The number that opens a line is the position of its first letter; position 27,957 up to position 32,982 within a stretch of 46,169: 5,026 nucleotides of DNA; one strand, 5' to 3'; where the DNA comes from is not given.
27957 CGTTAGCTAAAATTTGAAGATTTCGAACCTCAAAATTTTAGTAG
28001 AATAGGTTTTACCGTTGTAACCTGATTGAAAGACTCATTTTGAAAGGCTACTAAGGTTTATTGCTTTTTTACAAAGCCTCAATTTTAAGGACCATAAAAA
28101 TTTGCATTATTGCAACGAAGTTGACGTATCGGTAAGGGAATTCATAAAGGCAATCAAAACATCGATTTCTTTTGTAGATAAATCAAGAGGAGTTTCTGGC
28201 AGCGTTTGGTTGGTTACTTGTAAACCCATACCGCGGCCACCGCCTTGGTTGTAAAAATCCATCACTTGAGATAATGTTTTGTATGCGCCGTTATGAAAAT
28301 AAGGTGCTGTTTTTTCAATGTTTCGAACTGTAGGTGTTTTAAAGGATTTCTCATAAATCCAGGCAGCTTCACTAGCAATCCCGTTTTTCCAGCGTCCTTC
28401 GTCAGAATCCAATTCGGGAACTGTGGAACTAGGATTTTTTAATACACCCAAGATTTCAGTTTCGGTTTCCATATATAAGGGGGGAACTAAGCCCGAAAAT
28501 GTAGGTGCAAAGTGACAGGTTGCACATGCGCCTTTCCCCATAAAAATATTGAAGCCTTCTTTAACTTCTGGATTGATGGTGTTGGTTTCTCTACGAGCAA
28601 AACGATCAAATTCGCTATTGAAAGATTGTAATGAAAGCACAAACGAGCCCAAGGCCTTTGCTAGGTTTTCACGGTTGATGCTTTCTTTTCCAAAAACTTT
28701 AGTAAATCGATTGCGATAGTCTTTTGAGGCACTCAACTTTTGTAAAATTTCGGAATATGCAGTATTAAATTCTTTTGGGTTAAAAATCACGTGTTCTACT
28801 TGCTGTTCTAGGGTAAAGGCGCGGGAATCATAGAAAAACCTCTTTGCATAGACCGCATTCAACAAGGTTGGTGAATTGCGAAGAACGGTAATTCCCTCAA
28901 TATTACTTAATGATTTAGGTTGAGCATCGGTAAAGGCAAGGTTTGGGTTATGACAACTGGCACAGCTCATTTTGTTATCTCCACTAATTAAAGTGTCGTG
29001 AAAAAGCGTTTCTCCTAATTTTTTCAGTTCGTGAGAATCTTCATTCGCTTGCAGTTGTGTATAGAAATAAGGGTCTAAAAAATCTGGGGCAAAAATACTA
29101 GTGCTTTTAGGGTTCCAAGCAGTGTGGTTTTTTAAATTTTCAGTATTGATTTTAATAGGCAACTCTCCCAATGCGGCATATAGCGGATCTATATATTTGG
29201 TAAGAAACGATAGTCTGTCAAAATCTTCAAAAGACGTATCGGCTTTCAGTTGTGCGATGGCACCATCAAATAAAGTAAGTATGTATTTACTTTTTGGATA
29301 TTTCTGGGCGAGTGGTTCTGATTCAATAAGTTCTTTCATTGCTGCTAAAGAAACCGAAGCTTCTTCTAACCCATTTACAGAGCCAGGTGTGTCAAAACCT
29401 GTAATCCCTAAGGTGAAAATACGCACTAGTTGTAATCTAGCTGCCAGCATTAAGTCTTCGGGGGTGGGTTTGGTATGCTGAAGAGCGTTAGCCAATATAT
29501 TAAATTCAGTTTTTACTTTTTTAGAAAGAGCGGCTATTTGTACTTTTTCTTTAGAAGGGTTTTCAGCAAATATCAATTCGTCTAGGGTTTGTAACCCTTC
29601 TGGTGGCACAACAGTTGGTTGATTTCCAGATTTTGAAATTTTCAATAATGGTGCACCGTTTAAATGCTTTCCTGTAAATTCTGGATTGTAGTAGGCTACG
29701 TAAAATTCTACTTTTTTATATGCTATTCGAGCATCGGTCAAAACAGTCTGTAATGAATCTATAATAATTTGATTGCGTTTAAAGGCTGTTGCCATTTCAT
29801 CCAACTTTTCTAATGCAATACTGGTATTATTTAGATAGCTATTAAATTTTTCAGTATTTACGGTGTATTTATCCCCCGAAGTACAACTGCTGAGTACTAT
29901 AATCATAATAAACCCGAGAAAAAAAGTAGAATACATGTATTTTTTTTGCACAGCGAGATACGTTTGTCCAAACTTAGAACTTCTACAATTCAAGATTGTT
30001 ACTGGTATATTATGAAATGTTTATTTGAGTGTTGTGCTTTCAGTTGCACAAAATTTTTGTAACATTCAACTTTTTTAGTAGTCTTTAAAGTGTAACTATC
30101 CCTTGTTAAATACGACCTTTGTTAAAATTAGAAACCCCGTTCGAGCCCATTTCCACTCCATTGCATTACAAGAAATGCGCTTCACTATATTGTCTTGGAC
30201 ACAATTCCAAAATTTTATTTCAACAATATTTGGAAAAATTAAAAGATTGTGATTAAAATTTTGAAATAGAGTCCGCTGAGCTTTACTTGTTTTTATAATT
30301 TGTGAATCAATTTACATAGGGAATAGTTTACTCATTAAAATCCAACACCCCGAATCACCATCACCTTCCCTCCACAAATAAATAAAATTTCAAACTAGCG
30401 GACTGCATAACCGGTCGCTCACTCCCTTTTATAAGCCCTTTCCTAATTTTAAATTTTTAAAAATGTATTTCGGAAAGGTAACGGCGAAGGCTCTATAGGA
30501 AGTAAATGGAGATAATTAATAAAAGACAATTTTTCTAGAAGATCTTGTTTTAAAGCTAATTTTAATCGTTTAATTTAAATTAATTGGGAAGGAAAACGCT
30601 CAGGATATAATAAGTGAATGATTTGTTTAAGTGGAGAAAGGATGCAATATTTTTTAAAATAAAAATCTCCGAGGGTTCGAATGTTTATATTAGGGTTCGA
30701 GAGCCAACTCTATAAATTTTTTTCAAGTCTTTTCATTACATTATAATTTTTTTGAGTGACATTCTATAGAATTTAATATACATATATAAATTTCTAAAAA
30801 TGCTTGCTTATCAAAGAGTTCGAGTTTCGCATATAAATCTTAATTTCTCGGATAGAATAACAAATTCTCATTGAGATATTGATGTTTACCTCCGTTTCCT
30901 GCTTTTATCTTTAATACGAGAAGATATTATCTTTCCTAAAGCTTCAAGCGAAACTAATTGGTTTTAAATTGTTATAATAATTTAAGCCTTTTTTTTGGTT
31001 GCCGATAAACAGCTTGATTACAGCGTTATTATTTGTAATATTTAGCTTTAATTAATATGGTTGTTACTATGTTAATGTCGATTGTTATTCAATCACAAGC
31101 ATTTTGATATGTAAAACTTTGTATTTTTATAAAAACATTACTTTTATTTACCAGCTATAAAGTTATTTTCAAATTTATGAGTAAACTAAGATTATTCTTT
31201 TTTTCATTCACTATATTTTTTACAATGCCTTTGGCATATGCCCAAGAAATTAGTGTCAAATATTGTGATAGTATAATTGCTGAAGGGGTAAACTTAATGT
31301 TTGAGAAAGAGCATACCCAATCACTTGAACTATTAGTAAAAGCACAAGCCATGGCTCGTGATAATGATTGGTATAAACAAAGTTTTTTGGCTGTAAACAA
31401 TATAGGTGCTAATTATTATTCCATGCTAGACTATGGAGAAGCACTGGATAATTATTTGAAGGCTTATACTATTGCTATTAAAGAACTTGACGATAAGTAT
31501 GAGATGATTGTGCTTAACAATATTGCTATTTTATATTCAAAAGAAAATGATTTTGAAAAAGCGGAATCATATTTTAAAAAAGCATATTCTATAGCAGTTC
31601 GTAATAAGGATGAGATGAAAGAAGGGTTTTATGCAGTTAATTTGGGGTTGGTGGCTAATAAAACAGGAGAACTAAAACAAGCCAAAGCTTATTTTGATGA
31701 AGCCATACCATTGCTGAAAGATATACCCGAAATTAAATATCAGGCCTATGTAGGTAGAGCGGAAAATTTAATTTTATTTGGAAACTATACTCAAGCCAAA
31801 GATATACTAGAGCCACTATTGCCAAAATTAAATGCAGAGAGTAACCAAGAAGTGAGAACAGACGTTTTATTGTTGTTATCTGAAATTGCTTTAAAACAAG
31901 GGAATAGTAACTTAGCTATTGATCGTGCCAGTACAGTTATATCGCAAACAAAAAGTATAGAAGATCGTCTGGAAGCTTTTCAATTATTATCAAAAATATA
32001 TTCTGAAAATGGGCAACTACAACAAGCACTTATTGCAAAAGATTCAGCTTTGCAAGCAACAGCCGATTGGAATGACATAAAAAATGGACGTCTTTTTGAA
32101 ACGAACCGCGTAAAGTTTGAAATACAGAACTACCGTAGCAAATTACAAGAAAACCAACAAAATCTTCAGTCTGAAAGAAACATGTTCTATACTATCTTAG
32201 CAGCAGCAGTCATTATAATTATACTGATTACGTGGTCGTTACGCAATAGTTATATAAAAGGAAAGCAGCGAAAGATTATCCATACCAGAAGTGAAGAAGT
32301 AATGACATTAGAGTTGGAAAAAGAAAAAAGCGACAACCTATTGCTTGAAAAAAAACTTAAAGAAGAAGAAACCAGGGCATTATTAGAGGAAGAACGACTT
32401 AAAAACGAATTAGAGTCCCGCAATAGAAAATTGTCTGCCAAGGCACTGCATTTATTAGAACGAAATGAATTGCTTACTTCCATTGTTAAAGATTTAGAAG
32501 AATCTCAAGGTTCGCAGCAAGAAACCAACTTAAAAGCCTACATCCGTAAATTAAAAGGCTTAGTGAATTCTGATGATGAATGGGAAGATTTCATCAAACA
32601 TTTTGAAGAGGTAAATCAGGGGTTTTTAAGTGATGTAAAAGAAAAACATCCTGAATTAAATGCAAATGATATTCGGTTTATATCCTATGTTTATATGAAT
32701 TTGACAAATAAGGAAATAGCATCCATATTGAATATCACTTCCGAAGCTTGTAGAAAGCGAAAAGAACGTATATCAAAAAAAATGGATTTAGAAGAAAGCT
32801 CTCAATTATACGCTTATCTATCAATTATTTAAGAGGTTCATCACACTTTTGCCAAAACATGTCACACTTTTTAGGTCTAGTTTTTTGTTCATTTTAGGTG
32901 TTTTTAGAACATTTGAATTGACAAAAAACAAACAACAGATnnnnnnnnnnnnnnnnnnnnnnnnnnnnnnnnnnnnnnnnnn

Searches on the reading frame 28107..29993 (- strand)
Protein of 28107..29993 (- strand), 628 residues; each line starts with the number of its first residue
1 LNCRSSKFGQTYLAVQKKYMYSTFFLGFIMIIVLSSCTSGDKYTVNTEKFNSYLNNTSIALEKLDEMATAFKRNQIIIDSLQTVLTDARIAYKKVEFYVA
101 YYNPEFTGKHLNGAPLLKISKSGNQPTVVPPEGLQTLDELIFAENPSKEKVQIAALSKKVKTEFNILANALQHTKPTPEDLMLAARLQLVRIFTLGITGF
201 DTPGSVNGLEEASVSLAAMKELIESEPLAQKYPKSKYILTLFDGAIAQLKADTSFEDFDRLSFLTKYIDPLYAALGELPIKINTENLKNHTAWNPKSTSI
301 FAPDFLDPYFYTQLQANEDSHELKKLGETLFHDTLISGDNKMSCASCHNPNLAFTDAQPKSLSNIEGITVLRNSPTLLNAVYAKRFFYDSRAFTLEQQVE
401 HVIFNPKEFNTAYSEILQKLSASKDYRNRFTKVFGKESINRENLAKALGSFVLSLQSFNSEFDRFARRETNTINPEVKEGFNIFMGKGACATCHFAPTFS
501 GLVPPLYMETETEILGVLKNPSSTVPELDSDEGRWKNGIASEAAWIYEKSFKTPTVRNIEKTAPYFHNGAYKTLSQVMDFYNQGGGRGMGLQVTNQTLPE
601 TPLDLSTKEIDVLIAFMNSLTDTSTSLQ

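Call 14: search_protein_families(library=pfam, proteins=[window:28107-29993:-], max_evalue=0.001)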
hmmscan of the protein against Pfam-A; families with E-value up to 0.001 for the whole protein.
window:28107-29993:- (628 aa): 3 families
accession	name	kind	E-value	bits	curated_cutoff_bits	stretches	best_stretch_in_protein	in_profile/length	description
PF03150.19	CCP_MauG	-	3.8e-44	151.4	25.6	1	324-470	4-148/149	Di-haem cytochrome c peroxidase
PF00034.26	Cytochrom_C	-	0.00012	23.8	21.3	0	478-620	2-89/90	Cytochrome c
PF21419.2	RoxA-like_Cyt-c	-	0.0006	19.8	26.7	0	561-579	12-30/39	RoxA-like, cytochrome c-like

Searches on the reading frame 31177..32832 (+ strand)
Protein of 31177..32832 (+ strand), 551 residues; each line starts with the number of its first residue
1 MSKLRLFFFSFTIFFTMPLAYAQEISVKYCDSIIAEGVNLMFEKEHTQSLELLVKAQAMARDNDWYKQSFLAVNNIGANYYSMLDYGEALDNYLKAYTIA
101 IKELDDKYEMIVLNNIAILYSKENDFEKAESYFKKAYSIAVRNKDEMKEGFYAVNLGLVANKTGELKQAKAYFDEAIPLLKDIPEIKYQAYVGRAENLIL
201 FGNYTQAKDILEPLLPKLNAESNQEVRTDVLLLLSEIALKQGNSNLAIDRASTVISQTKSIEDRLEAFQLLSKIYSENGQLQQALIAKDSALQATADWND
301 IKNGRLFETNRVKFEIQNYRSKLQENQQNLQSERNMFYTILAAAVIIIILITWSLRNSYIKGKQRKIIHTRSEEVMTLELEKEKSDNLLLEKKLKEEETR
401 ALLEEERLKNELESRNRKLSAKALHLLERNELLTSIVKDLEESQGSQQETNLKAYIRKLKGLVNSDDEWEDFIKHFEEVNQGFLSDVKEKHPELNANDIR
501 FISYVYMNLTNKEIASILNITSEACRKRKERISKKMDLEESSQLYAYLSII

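Call 14: search_protein_families(library=pfam, proteins=[window:31177-32832:+], max_evalue=0.001)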
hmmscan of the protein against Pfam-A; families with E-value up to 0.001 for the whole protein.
window:31177-32832:+ (551 aa): 8 families
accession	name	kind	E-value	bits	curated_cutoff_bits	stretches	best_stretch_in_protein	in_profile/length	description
PF13424.12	TPR_12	-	1.4e-19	70.5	30.1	1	74-140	7-75/77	Tetratricopeptide repeat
PF07719.23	TPR_2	-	8.7e-11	41.5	27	0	112-139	3-30/34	Tetratricopeptide repeat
PF00515.34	TPR_1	-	6.4e-10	38.9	27.8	1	112-136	3-27/34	Tetratricopeptide repeat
PF13374.12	TPR_10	-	7.4e-09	35.8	27.5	0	113-140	5-32/42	Tetratricopeptide repeat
PF13181.12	TPR_8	-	1.2e-08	34.9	25.7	1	113-139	4-30/34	Tetratricopeptide repeat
PF13176.12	TPR_7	-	1.4e-05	25.2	27.9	0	113-145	2-34/36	Tetratricopeptide repeat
PF17874.7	TPR_MalT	-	0.0002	21.2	45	0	43-177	53-188/336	MalT-like TPR region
PF14559.12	TPR_19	-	0.00068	20.4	25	0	173-218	7-55/68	Tetratricopeptide repeat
